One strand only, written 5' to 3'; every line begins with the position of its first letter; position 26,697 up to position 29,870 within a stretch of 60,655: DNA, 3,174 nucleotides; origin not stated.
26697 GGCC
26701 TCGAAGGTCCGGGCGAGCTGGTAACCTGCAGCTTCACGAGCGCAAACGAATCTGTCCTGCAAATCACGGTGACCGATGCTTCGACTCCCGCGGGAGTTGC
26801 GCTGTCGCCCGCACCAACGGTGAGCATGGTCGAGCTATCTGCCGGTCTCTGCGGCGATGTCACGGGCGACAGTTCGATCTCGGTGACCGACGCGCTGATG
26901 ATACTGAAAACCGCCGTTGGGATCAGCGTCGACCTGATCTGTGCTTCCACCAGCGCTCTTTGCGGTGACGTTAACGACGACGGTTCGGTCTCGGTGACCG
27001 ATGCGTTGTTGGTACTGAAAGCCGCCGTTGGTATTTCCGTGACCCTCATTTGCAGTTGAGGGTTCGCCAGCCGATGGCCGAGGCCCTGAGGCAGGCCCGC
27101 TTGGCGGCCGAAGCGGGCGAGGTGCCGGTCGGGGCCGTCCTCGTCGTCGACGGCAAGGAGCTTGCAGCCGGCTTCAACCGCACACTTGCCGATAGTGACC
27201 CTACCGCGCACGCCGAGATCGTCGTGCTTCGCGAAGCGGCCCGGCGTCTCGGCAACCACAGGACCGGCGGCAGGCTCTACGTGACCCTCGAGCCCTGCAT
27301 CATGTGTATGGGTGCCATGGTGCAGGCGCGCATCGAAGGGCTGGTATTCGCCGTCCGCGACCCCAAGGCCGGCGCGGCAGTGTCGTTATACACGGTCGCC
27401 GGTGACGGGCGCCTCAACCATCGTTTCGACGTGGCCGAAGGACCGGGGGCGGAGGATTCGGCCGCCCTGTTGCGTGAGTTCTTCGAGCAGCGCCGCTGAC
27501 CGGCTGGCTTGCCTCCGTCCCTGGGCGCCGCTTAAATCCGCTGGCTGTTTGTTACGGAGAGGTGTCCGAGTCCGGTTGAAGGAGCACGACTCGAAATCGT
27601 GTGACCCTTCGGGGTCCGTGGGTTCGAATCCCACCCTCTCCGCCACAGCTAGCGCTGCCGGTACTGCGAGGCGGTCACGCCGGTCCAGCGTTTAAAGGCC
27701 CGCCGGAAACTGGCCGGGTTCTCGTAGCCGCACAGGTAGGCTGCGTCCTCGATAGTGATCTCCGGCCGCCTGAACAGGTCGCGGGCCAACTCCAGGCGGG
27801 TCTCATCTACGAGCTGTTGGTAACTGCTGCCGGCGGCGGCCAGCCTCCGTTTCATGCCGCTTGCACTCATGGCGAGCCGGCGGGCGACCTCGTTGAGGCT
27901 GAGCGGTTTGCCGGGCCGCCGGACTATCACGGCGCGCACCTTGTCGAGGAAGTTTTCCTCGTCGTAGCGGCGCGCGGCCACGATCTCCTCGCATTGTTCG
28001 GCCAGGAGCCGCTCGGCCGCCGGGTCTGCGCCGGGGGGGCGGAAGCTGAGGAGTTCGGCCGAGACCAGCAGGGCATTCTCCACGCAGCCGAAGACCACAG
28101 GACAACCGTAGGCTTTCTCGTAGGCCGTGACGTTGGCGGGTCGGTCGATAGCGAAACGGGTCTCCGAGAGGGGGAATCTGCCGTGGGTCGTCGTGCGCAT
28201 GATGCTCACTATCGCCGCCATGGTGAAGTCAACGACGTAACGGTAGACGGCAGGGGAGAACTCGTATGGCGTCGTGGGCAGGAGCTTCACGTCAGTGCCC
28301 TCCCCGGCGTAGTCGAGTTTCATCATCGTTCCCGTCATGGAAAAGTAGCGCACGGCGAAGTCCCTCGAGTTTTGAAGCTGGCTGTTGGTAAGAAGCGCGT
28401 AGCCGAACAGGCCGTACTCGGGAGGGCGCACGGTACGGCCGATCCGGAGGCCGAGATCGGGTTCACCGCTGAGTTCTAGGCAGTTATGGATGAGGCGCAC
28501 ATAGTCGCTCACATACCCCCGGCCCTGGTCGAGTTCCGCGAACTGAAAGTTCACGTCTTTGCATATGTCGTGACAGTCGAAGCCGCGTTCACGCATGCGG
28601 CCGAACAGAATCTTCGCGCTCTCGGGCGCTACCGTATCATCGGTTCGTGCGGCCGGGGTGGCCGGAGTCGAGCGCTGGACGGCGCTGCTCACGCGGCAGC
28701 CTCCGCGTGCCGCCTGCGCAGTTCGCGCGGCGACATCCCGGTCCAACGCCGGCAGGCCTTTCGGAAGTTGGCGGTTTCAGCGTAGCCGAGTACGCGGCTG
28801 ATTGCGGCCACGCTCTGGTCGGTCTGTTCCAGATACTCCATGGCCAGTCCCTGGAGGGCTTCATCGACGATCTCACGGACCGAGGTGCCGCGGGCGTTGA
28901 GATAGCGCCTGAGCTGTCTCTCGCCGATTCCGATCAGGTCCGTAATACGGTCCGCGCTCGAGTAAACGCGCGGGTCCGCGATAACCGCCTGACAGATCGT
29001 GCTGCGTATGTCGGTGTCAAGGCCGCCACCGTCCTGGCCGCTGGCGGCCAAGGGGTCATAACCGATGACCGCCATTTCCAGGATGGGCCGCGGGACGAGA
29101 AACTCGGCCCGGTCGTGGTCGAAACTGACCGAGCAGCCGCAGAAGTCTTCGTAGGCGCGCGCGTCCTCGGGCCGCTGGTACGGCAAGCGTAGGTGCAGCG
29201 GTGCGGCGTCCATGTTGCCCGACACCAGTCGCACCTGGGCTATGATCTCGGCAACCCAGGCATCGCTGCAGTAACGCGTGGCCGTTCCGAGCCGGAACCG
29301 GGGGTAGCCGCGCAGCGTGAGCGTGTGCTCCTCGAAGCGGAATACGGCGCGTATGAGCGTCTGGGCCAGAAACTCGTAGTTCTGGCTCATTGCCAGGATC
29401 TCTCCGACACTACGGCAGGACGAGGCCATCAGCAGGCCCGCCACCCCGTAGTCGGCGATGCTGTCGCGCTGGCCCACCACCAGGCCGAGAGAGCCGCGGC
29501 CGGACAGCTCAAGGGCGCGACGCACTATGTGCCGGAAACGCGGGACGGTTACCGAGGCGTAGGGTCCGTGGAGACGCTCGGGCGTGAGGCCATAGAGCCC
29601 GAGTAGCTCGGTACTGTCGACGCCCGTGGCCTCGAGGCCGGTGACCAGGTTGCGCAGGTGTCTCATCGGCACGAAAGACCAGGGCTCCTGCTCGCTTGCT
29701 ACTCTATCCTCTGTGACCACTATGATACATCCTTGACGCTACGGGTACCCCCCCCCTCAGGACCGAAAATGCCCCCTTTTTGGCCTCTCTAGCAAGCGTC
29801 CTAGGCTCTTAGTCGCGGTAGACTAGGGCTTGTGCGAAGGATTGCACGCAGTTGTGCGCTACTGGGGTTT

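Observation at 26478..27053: Cohesin-like plus Cys-clamped dockerin-like modules without any cellulosome-type enzymes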

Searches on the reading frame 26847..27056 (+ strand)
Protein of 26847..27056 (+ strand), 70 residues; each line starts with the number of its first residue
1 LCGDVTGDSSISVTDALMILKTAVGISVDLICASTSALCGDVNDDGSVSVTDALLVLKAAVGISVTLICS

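Call 12: search_protein_families(library=pfam, proteins=[window:26847-27056:+], max_evalue=10)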
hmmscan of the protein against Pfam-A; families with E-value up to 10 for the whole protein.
window:26847-27056:+ (70 aa): 3 families
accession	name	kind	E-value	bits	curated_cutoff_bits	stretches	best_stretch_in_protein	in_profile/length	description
PF00404.24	Dockerin_1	-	5.9e-09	36.4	22.9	2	40-59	2-21/57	Dockerin type I domain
PF11207.13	DUF2989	-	0.076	13.3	23.8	1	27-49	9-31/201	Protein of unknown function (DUF2989)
PF13499.12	EF-hand_7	-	0.19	12.5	30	2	4-52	12-61/67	EF-hand domain pair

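Call 77: search_solved_structures(query=A7, max_evalue=1, show_alignments=2)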
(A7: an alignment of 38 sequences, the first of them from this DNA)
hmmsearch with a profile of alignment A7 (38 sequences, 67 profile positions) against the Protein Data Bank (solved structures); distinct sequences matched with E-value up to 1: 17.
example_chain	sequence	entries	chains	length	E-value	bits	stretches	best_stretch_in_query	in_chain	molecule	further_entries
4uyq_B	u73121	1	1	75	0.0009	22.5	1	3-51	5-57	Cellulosomal scaffoldin adaptor protein B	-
4uyp_B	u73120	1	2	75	0.0012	22.1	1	3-51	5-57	Cellulosomal scaffoldin adaptor protein B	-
2ccl_B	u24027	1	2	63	0.0032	20.8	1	3-50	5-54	ENDO-1,4-BETA-XYLANASE Y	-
2mte_A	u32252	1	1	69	0.0035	20.6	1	3-47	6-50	Cellulose 1,4-beta-cellobiosidase (reducing end) CelS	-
1daq_A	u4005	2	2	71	0.0038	20.5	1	3-47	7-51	ENDOGLUCANASE SS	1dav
1ohz_B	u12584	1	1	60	0.0045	20.3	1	3-50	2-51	ENDO-1,4-BETA-XYLANASE Y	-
4fl4_A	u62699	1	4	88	0.011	19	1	3-48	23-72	Glycoside hydrolase family 9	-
8ajy_B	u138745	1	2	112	0.013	18.8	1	3-53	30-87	Dockerin from ScaH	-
5m2s_B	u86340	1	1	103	0.051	16.9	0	3-22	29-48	Doc8: Type I dockerin repeat domain from family 9 glycoside hydrolase WP_009982745[Ruminoc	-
8x39_A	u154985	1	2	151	0.065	16.6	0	3-51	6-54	Serine protease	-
8x3a_A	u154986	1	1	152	0.067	16.5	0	3-51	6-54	Serine protease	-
9qf9_A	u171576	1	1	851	0.14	15.5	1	3-60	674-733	Ruminococcus bromii Amy16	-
5m2o_B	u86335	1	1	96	0.17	15.2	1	3-57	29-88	Group I Dockerin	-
2y3n_B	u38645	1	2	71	0.26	14.7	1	3-49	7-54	CELLULOSOMAL FAMILY-48 PROCESSIVE GLYCOSIDE HYDROLASE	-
4cj0_A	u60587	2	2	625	0.3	14.4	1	3-48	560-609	ENDOGLUCANASE D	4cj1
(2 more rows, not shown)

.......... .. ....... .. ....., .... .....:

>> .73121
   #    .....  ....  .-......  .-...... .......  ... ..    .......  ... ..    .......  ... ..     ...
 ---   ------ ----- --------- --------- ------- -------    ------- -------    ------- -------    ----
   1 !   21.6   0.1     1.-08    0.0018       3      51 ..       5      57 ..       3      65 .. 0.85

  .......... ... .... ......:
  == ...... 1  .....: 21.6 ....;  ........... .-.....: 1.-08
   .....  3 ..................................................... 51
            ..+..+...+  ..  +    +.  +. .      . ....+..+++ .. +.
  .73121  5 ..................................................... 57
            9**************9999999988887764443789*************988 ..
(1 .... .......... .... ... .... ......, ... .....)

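Call 78: search_protein_families(library=pfam, alignment_id=A7, max_evalue=0.01)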
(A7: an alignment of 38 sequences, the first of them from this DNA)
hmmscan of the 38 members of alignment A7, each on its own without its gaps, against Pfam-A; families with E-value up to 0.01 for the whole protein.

A. member 1, seq(70 aa): 1 family
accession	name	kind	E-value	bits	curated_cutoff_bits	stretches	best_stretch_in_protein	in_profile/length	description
PF00404.24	Dockerin_1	-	5.9e-09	36.4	22.9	1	40-59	2-21/57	Dockerin type I domain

B. families by the number of members that match (of 38 scanned): 7 families
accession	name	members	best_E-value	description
PF00404.24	Dockerin_1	37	1.8e-10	Dockerin type I domain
PF13405.12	EF-hand_6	13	1e-06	EF-hand domain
PF13499.12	EF-hand_7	4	0.00069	EF-hand domain pair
PF13202.12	EF-hand_5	4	0.00075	EF hand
PF00036.39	EF-hand_1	4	0.0025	EF hand domain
PF14658.12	EF-hand_9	1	0.0013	EF-hand domain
PF12296.13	HsbA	1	0.002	Hydrophobic surface binding protein A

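Call 88: find_related_loci(query=A10, collection=metagenome_contigs, flank=8000)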
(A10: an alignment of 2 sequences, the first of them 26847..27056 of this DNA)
Query A10 (70 aa) in metagenome_contigs; peptide patterns used: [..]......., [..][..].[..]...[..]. (x = any residue, [..] = any of these).
266 stretches matched a pattern; 15 encode a relative of the query (tblastn E <= 1e-3); 15 distinct loci.
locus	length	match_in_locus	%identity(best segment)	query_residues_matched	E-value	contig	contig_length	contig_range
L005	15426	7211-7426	42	1-70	4e-14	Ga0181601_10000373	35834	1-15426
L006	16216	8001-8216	41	1-70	2e-13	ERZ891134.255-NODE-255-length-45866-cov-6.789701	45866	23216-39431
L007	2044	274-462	41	2-70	4e-11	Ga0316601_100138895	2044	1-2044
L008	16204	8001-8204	41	1-70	9e-10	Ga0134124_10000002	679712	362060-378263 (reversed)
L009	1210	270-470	41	1-70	3e-9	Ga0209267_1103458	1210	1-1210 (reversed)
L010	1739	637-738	61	1-70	4e-9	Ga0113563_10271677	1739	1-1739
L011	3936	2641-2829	40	1-67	6e-9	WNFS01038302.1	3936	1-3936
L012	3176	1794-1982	41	1-63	1e-8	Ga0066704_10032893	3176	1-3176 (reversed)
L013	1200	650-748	58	2-69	2e-7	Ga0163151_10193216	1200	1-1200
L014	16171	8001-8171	38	1-61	7e-7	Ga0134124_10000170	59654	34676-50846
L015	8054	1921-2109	41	1-66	2e-6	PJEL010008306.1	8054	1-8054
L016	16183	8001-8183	36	1-64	3e-6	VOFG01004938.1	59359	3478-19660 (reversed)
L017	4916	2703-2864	35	1-57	3e-5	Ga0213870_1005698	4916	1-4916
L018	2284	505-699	31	1-70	4e-5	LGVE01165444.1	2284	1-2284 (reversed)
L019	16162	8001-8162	33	1-58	6e-5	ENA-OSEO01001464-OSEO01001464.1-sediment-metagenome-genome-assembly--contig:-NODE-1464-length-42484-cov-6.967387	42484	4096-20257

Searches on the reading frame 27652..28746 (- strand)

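Call 23: search_protein_families(library=pfam, proteins=[window:27652-28746:-], max_evalue=0.001)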
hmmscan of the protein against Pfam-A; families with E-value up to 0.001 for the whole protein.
window:27652-28746:- (365 aa): 3 families
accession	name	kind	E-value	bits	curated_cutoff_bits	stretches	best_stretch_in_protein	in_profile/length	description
PF12625.12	Arabinose_bd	-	1.5e-31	110.4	27.6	1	55-234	1-182/185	Arabinose-binding domain of AraC transcription regulator, N-term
PF12833.13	HTH_18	-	8.7e-19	68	33.6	1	287-365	1-80/80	Helix-turn-helix domain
PF00165.29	HTH_AraC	-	1.9e-12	47.4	26.6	1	330-364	9-42/42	Bacterial regulatory helix-turn-helix proteins, AraC family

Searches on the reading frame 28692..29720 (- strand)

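Call 23: search_protein_families(library=pfam, proteins=[window:28692-29720:-], max_evalue=0.001)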
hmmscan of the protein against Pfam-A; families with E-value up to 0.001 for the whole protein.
window:28692-29720:- (343 aa): 3 families
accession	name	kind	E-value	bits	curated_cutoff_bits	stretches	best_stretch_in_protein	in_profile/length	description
PF12625.12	Arabinose_bd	-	6.8e-24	85.4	27.6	1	33-216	1-183/185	Arabinose-binding domain of AraC transcription regulator, N-term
PF12833.13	HTH_18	-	6.8e-16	58.8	33.6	1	262-337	4-80/80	Helix-turn-helix domain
PF00165.29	HTH_AraC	-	5.7e-06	26.8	26.6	1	297-336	1-42/42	Bacterial regulatory helix-turn-helix proteins, AraC family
